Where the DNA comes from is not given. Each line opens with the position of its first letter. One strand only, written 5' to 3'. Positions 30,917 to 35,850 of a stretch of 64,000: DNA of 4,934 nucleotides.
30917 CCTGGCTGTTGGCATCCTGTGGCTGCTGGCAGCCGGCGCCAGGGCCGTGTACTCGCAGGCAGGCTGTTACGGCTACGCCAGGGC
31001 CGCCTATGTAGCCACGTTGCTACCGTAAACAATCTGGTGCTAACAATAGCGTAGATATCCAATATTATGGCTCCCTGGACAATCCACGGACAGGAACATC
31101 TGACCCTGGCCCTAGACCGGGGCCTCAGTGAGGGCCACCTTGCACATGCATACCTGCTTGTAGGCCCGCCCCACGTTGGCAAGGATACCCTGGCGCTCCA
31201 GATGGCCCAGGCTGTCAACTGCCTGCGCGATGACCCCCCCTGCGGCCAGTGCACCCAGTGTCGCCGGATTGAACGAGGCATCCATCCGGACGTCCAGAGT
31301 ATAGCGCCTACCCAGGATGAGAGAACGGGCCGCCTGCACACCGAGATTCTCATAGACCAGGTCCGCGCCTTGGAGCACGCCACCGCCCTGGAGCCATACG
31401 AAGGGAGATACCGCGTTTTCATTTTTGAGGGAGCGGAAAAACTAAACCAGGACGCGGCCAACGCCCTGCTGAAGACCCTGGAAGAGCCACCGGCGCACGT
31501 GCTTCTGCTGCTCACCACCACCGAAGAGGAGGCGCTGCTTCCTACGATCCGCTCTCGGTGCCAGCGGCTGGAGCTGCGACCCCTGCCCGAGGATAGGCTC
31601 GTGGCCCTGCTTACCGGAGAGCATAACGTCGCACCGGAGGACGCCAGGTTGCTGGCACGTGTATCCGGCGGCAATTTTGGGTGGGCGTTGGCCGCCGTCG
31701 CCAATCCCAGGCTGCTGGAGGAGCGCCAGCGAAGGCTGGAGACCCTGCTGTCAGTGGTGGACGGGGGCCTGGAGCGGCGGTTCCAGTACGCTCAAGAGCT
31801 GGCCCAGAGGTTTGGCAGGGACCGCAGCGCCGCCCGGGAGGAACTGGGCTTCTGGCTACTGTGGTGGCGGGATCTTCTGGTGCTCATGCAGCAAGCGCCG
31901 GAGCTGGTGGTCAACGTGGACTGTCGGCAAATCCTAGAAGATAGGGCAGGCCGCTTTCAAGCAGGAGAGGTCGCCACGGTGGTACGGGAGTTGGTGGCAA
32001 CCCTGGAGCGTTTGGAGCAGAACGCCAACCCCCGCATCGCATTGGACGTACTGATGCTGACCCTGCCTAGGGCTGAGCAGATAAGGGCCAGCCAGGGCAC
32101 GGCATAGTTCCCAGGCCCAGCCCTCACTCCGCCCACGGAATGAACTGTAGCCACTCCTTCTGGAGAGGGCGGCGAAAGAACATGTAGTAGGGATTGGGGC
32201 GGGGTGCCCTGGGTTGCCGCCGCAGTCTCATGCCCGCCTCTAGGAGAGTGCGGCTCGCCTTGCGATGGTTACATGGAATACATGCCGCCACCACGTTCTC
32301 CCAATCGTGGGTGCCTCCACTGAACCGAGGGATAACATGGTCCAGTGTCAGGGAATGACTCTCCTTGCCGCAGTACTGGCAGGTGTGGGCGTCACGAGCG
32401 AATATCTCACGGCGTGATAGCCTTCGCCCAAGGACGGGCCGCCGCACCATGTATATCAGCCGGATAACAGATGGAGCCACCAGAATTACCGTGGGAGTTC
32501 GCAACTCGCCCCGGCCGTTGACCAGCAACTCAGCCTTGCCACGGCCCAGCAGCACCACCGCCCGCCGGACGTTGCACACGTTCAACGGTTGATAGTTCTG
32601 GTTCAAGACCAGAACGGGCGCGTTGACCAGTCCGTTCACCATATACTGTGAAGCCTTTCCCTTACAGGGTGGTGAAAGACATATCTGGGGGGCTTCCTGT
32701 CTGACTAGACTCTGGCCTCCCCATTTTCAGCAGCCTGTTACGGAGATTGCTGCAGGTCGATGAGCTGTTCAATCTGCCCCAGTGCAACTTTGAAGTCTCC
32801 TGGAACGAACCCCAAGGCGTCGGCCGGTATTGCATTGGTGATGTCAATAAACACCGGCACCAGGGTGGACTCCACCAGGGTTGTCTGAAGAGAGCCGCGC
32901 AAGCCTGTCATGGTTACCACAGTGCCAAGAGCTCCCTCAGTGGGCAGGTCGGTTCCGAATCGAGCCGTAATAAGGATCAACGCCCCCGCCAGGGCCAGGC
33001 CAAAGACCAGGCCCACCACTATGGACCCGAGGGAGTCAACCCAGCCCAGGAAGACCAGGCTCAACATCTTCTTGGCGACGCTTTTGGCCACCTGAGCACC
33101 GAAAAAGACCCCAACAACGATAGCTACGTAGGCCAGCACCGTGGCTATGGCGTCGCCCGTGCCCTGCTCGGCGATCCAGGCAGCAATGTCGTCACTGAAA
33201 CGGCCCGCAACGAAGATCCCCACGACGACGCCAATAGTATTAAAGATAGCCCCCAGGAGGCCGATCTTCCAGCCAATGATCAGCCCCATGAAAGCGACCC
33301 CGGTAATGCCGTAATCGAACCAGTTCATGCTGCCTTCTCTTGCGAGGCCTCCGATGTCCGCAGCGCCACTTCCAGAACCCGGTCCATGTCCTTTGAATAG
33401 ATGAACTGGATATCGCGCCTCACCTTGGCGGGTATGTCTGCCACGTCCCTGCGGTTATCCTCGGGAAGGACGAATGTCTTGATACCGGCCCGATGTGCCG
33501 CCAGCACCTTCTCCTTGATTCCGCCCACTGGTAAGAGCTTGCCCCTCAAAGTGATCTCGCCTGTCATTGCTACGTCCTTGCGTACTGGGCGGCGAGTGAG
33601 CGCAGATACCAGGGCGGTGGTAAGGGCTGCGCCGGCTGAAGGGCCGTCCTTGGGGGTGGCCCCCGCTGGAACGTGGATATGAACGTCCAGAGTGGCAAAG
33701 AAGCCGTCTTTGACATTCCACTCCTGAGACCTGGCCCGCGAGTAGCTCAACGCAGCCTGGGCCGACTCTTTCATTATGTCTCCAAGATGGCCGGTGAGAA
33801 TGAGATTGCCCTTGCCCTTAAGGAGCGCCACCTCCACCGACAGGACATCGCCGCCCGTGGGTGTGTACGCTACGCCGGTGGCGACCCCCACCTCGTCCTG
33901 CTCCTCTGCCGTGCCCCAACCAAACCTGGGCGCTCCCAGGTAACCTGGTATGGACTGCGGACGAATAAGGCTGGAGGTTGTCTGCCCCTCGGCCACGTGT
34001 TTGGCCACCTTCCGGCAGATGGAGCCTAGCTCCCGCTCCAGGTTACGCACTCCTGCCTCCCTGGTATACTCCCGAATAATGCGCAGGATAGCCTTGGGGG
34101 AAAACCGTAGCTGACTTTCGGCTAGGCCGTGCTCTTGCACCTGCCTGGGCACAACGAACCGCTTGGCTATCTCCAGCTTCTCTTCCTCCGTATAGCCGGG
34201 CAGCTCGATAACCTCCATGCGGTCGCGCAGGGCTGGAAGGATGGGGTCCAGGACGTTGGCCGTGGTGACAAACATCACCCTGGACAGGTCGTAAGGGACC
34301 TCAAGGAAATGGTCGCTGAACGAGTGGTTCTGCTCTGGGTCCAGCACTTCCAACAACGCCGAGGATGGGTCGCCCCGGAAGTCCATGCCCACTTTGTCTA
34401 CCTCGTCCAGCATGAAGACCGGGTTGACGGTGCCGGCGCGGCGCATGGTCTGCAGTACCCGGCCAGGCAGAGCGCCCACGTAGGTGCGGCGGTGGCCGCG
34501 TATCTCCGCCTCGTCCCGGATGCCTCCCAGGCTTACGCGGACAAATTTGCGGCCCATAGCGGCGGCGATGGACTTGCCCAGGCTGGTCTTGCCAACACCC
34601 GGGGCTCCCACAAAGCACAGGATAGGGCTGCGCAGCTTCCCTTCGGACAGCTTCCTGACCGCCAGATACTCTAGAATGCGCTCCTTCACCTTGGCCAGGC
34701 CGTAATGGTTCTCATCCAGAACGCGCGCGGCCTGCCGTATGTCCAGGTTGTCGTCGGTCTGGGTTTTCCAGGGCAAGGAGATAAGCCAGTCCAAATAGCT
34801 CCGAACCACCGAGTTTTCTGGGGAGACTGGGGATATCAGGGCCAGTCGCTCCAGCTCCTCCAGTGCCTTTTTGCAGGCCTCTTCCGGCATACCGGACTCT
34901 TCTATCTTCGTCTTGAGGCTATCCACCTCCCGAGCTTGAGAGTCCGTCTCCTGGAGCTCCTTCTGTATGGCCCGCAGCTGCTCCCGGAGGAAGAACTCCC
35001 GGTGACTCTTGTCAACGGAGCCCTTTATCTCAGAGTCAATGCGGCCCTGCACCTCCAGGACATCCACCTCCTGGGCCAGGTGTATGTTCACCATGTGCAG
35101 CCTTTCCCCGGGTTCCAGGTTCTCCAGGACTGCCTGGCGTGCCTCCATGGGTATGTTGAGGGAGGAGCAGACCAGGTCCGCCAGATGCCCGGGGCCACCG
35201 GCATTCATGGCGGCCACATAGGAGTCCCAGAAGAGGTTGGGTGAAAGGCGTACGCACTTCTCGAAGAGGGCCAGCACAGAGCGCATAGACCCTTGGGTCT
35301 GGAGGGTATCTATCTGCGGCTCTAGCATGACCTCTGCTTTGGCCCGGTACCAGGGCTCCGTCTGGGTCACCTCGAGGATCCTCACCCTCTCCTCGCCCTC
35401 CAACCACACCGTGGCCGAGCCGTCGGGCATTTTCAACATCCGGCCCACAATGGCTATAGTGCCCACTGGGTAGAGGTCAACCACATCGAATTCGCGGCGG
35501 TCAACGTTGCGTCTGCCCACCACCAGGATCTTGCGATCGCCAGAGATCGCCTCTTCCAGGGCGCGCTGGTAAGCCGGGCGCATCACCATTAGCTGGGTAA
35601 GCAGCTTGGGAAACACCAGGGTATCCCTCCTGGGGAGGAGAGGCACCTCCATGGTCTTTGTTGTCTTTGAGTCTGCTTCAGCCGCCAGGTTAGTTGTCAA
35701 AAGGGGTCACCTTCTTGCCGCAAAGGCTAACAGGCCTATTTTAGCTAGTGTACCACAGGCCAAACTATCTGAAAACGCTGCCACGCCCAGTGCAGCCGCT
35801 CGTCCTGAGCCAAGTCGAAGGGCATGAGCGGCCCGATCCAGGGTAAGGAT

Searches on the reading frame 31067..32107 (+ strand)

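Call 58: search_protein_families(library=pfam, max_evalue=0.00001, proteins=[window:31067-32107:+])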
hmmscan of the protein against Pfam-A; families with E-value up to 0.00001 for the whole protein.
window:31067-32107:+ (346 aa): 1 family
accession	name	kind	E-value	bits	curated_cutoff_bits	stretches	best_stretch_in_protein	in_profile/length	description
PF13177.12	DNA_pol3_delta2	-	1.2e-51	175.3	27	1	9-173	2-160/161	DNA polymerase III, delta subunit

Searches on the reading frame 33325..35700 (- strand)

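Call 58: search_protein_families(library=pfam, max_evalue=0.00001, proteins=[window:33325-35700:-])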
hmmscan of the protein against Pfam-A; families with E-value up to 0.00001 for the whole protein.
window:33325-35700:- (791 aa): 6 families
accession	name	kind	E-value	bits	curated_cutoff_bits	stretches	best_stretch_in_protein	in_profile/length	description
PF05362.19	Lon_C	-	1.1e-86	290.1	21.1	1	579-781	2-204/205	Lon protease (S16) C-terminal proteolytic domain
PF02190.22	LON_substr_bdg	-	1.5e-39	136.4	28.7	1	18-209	1-199/200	ATP-dependent protease La (LON) substrate-binding domain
PF22667.2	Lon_lid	-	1.9e-24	85.5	27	1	522-575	1-54/57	Lon protease AAA+ ATPase lid domain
PF00004.35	AAA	-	2.5e-22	80.1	21.2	1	361-498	1-126/131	ATPase family associated with various cellular activities (AAA)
PF07728.20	AAA_5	-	4.9e-09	36.7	22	1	361-495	2-139/139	AAA domain (dynein-related subfamily)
PF13541.12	ChlI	-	1.2e-07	32.1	27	1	622-749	1-121/121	Subunit ChlI of Mg-chelatase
